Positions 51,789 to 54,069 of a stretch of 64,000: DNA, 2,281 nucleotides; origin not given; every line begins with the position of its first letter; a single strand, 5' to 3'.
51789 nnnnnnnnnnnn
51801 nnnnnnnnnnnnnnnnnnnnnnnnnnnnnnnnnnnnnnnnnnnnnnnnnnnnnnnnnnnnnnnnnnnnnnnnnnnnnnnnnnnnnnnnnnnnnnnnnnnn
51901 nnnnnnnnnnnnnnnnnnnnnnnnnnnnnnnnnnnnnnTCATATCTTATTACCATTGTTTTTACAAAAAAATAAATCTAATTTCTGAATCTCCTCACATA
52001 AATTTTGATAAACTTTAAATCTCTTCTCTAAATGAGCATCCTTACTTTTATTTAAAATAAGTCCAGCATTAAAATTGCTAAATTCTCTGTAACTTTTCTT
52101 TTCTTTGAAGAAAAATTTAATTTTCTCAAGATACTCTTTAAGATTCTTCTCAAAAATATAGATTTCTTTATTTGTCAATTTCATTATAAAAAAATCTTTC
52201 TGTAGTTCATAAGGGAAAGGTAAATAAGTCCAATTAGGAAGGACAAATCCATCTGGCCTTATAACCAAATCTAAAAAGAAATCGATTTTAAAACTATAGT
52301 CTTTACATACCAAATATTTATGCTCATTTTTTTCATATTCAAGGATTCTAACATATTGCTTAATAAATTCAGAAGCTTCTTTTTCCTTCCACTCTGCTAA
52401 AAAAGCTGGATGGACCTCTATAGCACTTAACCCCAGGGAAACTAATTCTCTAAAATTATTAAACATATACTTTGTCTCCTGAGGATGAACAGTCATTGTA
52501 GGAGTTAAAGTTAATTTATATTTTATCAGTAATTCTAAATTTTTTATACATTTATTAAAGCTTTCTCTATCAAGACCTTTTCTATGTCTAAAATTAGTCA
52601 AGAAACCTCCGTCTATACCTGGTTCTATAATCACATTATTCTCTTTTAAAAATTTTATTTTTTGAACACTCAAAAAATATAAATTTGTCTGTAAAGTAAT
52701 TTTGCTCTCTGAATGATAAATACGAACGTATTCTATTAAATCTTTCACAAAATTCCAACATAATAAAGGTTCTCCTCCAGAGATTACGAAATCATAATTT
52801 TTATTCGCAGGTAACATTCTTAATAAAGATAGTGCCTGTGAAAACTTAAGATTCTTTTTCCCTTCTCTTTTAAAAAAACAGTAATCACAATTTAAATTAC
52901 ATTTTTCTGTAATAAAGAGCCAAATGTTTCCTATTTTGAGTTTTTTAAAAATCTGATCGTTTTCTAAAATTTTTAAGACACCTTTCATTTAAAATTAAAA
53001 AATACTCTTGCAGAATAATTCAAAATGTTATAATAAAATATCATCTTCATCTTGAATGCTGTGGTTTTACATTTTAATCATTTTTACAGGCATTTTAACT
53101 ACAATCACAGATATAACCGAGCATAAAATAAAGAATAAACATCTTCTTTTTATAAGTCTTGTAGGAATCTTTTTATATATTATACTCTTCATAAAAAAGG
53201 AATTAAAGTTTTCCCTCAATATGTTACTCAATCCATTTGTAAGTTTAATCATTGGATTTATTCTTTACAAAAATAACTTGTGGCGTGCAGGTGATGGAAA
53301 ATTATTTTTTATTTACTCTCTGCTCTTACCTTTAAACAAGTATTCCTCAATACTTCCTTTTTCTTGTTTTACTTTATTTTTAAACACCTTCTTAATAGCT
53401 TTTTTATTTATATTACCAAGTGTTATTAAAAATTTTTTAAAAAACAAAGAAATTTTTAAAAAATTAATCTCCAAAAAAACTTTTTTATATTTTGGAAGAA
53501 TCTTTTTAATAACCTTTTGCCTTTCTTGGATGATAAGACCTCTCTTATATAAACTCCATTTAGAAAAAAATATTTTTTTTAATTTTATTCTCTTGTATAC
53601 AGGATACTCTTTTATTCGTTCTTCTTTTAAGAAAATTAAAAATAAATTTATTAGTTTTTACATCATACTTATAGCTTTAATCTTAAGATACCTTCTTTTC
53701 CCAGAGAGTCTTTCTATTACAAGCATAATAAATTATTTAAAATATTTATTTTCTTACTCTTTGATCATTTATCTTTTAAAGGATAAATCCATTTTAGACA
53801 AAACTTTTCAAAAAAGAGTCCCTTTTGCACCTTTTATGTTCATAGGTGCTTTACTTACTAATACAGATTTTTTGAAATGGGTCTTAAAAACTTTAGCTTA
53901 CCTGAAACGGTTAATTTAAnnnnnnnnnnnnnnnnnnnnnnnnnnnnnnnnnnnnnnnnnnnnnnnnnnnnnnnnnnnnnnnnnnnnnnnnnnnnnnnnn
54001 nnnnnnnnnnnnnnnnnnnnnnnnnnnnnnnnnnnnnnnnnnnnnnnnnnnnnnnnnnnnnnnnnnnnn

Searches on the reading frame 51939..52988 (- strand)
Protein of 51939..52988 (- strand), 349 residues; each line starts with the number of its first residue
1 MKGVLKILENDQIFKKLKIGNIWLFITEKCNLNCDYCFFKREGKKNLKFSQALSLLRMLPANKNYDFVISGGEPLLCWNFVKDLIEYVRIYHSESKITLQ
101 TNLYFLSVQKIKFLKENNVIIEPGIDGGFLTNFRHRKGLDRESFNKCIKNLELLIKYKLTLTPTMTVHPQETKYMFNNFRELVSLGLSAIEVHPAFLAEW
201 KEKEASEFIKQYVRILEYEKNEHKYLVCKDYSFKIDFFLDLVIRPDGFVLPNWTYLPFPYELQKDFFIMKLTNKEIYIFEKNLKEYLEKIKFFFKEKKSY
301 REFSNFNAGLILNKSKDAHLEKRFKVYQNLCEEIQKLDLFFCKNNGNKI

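Call 3: search_protein_families(library=ncbifam, proteins=[window:51939-52988:-], max_evalue=0.01)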
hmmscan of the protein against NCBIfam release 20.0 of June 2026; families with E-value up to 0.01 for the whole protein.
window:51939-52988:- (349 aa): 61 families (the best 25 are shown)
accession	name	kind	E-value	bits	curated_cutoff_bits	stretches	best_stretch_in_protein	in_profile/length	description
NF047865.1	rSAM_PapB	equivalog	4.9e-27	95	340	1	20-223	3-216/330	PapB family radical SAM/SPASM ranthipeptide maturase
TIGR03942.1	sulfatase_rSAM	equivalog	3.6e-18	65.8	349.45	1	27-207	8-201/363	anaerobic sulfatase maturase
TIGR03978.1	rSAM_paired_1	equivalog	4.9e-17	61.8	370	1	23-218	85-300/466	His-Xaa-Ser system radical SAM maturase HxsB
TIGR04068.1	rSAM_ocin_clost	equivalog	2.6e-13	49.7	500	1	18-219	82-300/462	Cys-rich peptide radical SAM maturase CcpM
NF041298.1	rSAM_mat_DynA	equivalog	4.4e-13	49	450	1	27-184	8-176/356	dynobactin maturation radical SAM/SPASM protein DynA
TIGR03974.1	rSAM_six_Cys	equivalog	1.3e-12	47.4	425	1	16-238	93-328/451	thioether cross-link-forming SCIFF peptide maturase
TIGR03977.1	rSAM_pair_HxsC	equivalog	1e-11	44.2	267.9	1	23-110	28-115/292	His-Xaa-Ser system radical SAM maturase HxsC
NF041707.1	rSAM_YhhB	equivalog_domain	1.9e-11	43.5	445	1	24-156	6-154/369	cyclophane-forming radical SAM/SPASM peptide maturase YhhB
NF038170.1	lachnocin_rSAM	equivalog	2.2e-11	43.3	550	1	16-251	72-328/440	lachnocin radical SAM maturase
NF040492.1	not_ScfB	exception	5.9e-11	41.9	855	1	19-217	94-312/450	ScfB-related radical SAM/SPASM orphan maturase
TIGR04064.1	rSAM_nif11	equivalog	6.6e-11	41.6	518.7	1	15-156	73-226/459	nif11-like peptide radical SAM maturase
TIGR04163.1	rSAM_cobopep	equivalog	2.6e-10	39.6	375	1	15-167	59-220/428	peptide-modifying radical SAM enzyme CbpB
TIGR04148.1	GG_samocin_CFB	equivalog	2.8e-10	40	300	1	13-154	9-170/411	radical SAM peptide maturase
TIGR04115.1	rSAM_Cxxx_rpt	equivalog_domain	3.2e-10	40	350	1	23-245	5-241/359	radical SAM peptide maturase, CXXX-repeat target family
NF038283.1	viperin_w_prok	equivalog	3.8e-10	39.4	180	1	24-117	6-106/281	viperin family antiviral radical SAM protein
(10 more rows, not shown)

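Call 4: search_protein_families(library=pfam, proteins=[window:51939-52988:-], max_evalue=0.01)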
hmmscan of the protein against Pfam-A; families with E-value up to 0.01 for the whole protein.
window:51939-52988:- (349 aa): 2 families
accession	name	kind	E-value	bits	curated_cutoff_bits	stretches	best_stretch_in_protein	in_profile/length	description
PF04055.27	Radical_SAM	-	4.4e-17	63.2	29.5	1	26-182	3-165/166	Radical SAM superfamily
PF13353.11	Fer4_12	-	3.3e-07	31.1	22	1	27-132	12-120/137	4Fe-4S single cluster domain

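Call 42: search_protein_families(library=padloc, proteins=[window:51939-52988:-], max_evalue=0.001)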
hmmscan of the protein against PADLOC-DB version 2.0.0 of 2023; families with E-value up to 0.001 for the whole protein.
window:51939-52988:- (349 aa): 2 families
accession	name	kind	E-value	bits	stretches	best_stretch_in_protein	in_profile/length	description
PDLC02903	pVip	-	1e-12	46.1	1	22-122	2-97/257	Viperins not associated with kinases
PDLC02904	pVip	-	1.2e-08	32.8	1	25-89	8-73/262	Viperins associated with kinases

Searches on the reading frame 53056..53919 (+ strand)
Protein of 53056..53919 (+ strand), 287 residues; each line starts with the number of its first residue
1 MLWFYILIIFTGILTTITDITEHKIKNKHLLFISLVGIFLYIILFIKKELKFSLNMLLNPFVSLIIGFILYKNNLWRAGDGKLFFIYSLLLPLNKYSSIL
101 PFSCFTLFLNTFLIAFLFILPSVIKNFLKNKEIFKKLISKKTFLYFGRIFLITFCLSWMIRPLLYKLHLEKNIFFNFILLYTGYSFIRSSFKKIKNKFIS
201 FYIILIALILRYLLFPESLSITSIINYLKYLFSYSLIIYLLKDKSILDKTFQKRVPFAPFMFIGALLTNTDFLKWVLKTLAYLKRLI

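Call 7: search_protein_families(library=ncbifam, proteins=[window:53056-53919:+], max_evalue=10)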
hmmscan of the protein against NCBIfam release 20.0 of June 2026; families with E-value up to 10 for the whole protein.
window:53056-53919:+ (287 aa): 1 family
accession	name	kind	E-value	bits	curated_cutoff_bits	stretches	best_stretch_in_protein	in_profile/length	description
NF047733.1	antiphage_MADS7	equivalog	0.04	13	410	1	204-251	203-250/529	methylation-associated defense system protein MAD7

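Call 36: search_protein_families(library=pfam, proteins=[window:53056-53919:+], max_evalue=1)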
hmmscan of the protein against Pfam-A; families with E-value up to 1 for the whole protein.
window:53056-53919:+ (287 aa): 1 family
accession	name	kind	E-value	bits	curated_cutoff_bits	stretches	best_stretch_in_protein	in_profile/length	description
PF01478.23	Peptidase_A24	-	3.5e-05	24.6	26.5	1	7-118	2-103/104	Type IV leader peptidase family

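Call 42: search_protein_families(library=padloc, proteins=[window:53056-53919:+], max_evalue=0.001)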
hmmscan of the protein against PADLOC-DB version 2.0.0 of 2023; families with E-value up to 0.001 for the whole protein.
window:53056-53919:+ (287 aa): 0 families
